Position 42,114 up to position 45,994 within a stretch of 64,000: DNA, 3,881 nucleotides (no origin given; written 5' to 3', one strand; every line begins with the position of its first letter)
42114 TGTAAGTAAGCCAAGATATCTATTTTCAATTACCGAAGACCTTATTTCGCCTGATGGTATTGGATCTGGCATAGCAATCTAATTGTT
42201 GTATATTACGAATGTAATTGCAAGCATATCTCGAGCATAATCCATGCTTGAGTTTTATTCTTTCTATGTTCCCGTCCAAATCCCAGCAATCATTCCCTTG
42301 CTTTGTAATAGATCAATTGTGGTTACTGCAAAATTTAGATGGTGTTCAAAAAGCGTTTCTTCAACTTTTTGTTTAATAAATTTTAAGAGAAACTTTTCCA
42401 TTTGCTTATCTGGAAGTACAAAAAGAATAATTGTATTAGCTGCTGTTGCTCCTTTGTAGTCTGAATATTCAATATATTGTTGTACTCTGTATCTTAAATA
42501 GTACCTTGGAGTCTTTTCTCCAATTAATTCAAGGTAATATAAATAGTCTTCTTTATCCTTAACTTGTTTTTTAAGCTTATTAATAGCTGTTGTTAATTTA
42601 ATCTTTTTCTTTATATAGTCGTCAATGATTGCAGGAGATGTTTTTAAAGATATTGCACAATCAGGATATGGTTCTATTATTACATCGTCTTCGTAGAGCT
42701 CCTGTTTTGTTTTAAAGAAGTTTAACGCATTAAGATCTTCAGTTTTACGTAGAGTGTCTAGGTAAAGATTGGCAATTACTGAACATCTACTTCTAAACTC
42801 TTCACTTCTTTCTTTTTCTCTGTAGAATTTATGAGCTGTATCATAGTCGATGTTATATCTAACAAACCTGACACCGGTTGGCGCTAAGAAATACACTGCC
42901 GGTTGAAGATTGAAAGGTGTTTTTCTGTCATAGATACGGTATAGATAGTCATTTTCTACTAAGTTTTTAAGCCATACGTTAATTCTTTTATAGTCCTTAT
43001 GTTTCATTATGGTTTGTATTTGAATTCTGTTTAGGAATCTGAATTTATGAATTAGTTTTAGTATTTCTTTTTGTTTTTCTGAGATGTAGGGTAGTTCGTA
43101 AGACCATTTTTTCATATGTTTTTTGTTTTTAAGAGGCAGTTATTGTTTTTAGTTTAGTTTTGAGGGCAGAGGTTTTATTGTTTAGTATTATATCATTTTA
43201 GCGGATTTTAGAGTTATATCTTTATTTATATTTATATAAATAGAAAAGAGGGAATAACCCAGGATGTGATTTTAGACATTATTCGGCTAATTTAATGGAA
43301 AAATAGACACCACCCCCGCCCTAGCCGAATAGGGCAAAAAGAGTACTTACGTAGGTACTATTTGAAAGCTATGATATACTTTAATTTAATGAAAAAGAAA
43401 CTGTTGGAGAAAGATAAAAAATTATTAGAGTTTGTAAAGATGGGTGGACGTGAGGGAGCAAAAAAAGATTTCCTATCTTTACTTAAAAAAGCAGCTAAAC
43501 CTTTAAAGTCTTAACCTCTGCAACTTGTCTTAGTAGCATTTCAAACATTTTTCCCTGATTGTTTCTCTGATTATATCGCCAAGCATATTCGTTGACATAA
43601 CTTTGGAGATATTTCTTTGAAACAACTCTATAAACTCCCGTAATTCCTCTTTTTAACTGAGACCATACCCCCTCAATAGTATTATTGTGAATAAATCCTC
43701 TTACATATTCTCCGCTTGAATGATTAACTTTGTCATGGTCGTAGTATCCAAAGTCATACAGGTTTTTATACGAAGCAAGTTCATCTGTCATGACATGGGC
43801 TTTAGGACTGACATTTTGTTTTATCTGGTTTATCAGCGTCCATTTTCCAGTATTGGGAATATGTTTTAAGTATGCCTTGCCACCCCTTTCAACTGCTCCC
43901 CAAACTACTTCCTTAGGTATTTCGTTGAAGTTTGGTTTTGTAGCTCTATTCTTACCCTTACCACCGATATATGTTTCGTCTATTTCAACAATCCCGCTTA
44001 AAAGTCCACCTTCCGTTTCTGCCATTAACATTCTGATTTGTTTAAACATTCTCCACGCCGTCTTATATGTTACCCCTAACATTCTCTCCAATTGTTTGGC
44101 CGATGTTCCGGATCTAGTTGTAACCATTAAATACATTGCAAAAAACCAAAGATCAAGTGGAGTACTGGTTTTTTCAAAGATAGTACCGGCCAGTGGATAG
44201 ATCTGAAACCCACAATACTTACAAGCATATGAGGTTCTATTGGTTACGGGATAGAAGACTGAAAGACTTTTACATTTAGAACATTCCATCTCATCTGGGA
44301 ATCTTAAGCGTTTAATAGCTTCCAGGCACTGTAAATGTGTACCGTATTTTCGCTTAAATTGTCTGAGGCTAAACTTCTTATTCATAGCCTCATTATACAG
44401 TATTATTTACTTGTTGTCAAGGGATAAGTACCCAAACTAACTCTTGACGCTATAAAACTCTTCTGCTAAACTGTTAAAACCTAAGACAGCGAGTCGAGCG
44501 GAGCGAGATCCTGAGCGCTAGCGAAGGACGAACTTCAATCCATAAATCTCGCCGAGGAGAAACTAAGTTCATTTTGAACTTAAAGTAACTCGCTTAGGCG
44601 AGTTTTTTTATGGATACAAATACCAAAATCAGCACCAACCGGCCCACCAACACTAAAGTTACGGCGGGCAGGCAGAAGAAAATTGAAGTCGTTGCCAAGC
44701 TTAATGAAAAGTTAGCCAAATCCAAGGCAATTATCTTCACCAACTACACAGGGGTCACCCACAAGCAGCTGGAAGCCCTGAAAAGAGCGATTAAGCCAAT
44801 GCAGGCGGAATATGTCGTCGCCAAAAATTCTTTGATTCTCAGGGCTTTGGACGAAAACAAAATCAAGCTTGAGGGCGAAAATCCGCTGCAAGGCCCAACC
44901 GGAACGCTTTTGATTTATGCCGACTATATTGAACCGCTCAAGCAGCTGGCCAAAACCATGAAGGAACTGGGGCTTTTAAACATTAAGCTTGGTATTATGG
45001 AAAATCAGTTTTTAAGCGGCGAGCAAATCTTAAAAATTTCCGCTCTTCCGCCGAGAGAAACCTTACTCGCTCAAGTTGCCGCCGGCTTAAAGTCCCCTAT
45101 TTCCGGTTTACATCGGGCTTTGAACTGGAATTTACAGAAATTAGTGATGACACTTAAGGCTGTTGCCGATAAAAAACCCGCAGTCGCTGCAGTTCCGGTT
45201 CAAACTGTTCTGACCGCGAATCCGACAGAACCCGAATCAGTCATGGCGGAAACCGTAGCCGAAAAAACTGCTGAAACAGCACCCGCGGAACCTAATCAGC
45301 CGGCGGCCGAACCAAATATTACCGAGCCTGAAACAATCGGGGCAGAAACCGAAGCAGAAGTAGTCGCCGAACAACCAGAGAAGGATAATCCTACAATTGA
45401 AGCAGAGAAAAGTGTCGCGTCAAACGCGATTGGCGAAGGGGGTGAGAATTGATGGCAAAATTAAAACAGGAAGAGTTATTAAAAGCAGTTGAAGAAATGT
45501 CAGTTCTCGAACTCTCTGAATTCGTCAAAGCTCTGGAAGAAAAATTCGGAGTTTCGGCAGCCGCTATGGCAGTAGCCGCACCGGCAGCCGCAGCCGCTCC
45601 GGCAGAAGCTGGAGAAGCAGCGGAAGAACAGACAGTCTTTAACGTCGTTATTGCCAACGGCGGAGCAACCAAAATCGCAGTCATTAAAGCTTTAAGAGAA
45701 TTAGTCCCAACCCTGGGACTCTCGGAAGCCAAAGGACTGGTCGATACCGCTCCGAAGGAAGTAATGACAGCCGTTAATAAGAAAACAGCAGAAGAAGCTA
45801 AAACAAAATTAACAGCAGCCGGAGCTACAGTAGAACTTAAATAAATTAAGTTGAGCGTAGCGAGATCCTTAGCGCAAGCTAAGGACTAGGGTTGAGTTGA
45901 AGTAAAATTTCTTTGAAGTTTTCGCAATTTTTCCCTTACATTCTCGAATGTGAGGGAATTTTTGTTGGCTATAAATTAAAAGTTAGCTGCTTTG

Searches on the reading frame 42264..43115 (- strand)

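Call 52: search_protein_families(library=pfam, proteins=[window:42264-43115:-], max_evalue=0.001)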
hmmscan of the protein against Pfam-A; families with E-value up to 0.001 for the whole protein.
window:42264-43115:- (283 aa): 1 family
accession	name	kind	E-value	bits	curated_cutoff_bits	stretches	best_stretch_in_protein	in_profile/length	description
PF13814.12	Replic_Relax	-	1.6e-06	28.8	25.3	1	19-117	1-104/191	Replication-relaxation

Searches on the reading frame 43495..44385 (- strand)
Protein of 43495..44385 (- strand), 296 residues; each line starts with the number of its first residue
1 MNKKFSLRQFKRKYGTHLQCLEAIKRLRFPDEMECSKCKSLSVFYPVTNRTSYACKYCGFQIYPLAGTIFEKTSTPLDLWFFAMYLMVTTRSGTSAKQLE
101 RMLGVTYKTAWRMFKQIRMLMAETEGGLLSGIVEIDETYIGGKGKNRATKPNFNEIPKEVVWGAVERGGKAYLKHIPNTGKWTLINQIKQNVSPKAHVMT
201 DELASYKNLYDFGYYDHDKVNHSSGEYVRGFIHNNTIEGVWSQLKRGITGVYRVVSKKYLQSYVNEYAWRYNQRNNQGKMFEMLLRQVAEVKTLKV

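Call 52: search_protein_families(library=pfam, proteins=[window:43495-44385:-], max_evalue=0.001)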
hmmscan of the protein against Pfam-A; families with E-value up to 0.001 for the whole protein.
window:43495-44385:- (296 aa): 2 families
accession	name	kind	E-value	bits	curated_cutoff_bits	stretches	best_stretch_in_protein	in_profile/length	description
PF12762.13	DDE_Tnp_IS1595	-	1.9e-37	129.1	27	1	129-272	2-153/153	ISXO2-like transposase domain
PF12760.12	Zn_ribbon_IS1595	-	9.9e-08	32.3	25.4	1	19-59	5-44/46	Transposase zinc-ribbon domain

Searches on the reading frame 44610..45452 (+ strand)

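Call 52: search_protein_families(library=pfam, proteins=[window:44610-45452:+], max_evalue=0.001)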
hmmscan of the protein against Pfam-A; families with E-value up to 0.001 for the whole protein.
window:44610-45452:+ (280 aa): 1 family
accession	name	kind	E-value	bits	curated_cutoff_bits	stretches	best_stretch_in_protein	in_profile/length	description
PF00466.25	Ribosomal_L10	-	2.3e-19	69.8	22.8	1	20-116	2-98/100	Ribosomal protein L10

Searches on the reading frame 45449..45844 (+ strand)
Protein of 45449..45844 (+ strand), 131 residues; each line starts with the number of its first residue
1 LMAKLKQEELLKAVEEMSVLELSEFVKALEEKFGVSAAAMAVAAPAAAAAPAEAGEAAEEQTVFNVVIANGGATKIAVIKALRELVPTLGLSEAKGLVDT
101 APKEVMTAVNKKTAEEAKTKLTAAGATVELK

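Call 52: search_protein_families(library=pfam, proteins=[window:45449-45844:+], max_evalue=0.001)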
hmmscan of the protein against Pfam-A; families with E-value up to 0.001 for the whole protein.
window:45449-45844:+ (131 aa): 2 families
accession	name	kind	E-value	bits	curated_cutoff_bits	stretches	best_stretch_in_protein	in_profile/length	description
PF00542.24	Ribosomal_L12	-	3.6e-22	78.9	25.9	1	64-131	1-67/67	Ribosomal protein L7/L12 C-terminal domain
PF16320.10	Ribosomal_L12_N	-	8.4e-17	61.1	25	1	6-52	1-46/48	Ribosomal protein L7/L12 dimerisation domain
